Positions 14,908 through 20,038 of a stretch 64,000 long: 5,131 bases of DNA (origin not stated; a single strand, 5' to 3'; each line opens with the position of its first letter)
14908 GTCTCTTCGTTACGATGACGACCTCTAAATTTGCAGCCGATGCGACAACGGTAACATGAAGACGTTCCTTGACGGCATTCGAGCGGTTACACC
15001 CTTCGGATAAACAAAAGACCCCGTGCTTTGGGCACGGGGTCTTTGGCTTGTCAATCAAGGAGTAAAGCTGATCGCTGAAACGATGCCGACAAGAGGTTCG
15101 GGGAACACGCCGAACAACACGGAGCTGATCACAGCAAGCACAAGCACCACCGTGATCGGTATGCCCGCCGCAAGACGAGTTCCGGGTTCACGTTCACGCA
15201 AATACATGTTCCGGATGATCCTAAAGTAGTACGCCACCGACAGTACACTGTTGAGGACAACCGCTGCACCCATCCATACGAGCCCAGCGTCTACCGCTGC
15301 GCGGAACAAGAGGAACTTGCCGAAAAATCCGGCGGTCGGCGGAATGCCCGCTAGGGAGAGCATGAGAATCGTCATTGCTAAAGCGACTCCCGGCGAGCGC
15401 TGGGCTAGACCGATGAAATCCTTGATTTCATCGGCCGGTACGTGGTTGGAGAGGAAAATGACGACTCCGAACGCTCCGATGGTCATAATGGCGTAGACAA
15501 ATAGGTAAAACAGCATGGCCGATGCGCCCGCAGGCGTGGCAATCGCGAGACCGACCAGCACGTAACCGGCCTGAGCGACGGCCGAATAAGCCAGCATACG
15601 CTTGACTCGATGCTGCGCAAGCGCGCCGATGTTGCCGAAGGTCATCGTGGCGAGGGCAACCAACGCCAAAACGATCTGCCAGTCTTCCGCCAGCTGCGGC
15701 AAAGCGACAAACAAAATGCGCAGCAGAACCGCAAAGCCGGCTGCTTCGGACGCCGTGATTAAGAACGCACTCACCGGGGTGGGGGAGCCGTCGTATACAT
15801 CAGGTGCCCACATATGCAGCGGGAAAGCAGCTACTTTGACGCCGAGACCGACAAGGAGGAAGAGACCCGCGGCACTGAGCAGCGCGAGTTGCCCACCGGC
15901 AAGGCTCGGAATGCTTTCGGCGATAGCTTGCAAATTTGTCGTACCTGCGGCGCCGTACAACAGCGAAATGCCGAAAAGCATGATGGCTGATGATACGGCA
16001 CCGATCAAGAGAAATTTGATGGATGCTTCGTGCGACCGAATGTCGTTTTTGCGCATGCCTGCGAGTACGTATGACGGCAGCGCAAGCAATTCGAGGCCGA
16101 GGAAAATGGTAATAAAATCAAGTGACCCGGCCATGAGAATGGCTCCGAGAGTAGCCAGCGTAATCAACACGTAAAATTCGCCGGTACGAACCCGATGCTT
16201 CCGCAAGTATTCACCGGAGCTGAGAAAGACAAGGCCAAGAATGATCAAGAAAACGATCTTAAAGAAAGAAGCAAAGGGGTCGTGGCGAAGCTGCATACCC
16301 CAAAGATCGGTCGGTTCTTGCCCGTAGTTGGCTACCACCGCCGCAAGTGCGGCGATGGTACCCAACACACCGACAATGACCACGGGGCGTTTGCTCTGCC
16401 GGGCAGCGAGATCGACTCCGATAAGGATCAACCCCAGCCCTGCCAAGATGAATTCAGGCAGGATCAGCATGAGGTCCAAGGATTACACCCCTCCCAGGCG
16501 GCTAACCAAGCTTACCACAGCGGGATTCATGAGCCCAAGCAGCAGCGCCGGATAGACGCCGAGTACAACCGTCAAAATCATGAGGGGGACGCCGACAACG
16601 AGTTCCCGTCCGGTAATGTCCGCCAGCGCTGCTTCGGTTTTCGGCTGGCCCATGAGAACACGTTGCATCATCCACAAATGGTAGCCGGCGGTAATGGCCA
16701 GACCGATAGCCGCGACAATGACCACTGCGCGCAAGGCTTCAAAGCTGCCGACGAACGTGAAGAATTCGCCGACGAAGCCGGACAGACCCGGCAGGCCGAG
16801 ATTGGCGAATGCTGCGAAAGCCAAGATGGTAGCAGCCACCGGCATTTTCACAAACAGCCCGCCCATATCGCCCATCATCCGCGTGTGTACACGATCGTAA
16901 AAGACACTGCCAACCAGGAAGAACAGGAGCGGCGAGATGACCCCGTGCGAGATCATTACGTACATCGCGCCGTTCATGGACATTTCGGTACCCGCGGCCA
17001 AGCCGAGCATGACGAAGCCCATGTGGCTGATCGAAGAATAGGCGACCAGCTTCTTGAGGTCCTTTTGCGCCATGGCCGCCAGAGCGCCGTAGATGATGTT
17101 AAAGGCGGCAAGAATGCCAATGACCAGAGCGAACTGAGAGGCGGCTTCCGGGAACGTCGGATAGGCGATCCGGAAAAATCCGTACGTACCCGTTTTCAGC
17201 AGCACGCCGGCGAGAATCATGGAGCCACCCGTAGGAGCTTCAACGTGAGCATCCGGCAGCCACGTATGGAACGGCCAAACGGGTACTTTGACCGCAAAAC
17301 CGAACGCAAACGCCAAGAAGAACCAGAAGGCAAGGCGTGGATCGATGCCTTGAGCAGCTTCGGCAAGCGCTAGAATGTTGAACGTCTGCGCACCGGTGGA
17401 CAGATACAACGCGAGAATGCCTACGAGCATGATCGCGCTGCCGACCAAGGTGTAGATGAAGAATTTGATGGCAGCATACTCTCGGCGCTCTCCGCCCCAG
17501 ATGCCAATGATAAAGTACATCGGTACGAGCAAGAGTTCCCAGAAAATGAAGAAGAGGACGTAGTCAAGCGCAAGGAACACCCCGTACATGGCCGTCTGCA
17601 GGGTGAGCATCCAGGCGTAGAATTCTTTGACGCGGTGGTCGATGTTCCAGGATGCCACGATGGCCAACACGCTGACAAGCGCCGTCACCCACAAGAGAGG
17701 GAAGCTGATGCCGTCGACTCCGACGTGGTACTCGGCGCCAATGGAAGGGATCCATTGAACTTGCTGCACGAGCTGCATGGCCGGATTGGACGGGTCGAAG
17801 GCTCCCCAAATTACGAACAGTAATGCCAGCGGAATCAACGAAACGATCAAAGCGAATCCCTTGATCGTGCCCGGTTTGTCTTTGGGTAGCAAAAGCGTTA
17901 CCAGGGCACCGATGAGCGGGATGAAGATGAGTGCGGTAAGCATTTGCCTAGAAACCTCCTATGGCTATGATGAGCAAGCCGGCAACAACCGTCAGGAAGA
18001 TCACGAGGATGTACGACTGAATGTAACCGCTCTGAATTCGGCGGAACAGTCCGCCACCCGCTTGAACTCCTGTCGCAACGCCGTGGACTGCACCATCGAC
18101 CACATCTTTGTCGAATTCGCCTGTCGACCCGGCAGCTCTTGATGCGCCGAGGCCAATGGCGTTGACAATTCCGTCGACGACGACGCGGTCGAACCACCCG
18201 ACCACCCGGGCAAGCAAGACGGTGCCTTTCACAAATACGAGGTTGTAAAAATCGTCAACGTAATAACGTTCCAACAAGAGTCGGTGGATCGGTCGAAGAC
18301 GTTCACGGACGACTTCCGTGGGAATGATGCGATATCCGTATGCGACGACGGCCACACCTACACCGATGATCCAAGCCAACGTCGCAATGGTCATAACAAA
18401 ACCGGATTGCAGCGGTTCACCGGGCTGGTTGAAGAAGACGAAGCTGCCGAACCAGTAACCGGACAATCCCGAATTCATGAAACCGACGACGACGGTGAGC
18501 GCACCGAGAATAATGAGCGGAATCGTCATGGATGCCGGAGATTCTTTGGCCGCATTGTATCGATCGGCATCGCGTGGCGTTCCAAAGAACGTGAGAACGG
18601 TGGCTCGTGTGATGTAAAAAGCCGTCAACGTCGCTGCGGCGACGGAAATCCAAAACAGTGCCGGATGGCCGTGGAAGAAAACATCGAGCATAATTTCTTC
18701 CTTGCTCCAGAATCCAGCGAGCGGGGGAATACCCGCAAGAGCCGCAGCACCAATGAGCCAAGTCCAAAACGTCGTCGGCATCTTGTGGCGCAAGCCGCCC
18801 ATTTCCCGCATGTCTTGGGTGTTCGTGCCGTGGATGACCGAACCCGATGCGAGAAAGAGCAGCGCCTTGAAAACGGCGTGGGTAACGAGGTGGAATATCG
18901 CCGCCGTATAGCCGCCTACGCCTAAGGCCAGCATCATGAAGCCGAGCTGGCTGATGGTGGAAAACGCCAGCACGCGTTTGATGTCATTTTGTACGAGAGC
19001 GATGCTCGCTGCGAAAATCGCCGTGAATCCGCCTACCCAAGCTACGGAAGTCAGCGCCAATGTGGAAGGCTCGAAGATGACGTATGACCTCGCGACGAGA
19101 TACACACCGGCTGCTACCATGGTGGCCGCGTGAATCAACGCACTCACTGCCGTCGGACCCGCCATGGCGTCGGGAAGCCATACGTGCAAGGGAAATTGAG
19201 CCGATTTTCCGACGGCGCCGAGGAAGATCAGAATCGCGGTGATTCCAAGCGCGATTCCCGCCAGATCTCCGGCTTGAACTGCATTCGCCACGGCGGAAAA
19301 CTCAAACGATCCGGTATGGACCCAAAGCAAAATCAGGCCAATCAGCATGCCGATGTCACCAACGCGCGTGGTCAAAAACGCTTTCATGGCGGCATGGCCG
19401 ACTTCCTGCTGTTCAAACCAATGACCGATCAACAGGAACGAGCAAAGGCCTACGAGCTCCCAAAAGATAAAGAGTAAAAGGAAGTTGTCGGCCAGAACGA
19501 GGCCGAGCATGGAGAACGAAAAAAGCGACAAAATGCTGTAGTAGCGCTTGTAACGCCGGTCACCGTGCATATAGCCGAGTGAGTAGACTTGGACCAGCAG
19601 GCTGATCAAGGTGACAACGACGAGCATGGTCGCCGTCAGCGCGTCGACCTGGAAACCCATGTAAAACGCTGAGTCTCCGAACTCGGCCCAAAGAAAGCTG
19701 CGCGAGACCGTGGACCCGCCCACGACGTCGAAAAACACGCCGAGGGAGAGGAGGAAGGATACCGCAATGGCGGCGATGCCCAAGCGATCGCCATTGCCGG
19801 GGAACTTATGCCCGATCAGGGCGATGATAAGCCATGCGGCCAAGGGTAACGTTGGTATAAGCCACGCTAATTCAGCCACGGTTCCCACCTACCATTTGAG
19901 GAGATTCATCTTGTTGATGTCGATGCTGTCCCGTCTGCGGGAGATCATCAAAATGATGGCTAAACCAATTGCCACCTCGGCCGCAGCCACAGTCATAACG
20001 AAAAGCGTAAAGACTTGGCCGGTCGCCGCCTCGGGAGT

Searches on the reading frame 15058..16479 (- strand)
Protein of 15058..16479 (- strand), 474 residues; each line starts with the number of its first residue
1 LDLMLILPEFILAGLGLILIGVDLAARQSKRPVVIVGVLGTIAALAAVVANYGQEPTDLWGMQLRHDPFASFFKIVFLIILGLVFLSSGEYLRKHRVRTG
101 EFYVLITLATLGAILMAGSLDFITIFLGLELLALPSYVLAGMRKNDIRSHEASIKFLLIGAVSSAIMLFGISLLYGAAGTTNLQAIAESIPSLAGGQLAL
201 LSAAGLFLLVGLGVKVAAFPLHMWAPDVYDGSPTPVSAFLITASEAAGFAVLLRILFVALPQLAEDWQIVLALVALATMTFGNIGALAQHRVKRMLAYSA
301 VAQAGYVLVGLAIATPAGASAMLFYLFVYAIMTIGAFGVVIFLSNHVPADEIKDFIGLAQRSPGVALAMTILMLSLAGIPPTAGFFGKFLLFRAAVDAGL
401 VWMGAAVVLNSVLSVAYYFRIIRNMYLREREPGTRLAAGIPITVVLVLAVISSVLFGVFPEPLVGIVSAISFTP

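Call 59: search_protein_families(library=pfam, proteins=[window:15058-16479:-], max_evalue=0.00001)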
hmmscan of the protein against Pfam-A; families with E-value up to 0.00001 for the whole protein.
window:15058-16479:- (474 aa): 1 family
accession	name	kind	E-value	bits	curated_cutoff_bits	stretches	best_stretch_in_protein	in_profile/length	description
PF00361.26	Proton_antipo_M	-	3.1e-78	263.4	21.5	1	119-414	1-294/294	NADH:quinone oxidoreductase/Mrp antiporter, TM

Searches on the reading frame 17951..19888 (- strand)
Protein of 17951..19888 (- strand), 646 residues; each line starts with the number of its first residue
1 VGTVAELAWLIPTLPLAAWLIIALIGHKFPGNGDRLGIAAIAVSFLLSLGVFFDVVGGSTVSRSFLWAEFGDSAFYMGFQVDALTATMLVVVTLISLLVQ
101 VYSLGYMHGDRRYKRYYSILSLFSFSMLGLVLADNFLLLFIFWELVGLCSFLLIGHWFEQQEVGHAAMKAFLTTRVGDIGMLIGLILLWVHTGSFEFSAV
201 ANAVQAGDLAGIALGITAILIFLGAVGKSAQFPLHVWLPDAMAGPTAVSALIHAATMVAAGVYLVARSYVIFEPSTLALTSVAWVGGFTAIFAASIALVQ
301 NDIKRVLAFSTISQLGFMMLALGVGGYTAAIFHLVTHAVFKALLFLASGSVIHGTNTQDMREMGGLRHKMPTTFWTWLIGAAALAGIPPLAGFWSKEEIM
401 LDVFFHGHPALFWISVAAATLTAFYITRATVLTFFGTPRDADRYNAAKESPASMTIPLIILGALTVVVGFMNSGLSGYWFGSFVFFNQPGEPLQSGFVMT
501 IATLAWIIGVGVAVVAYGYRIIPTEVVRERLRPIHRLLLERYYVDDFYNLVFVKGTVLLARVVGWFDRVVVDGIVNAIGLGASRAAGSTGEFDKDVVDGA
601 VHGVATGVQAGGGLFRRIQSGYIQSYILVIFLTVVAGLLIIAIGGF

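Call 59: search_protein_families(library=pfam, proteins=[window:17951-19888:-], max_evalue=0.00001)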
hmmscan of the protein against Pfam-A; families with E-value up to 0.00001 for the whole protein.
window:17951-19888:- (646 aa): 2 families
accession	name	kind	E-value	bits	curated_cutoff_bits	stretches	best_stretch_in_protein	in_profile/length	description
PF00361.26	Proton_antipo_M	-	3.4e-82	276.4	21.5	1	133-422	1-294/294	NADH:quinone oxidoreductase/Mrp antiporter, TM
PF00662.26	Proton_antipo_N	-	3.1e-19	69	24.5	1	67-117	1-51/51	NADH-Ubiquinone oxidoreductase (complex I), chain 5 N-terminus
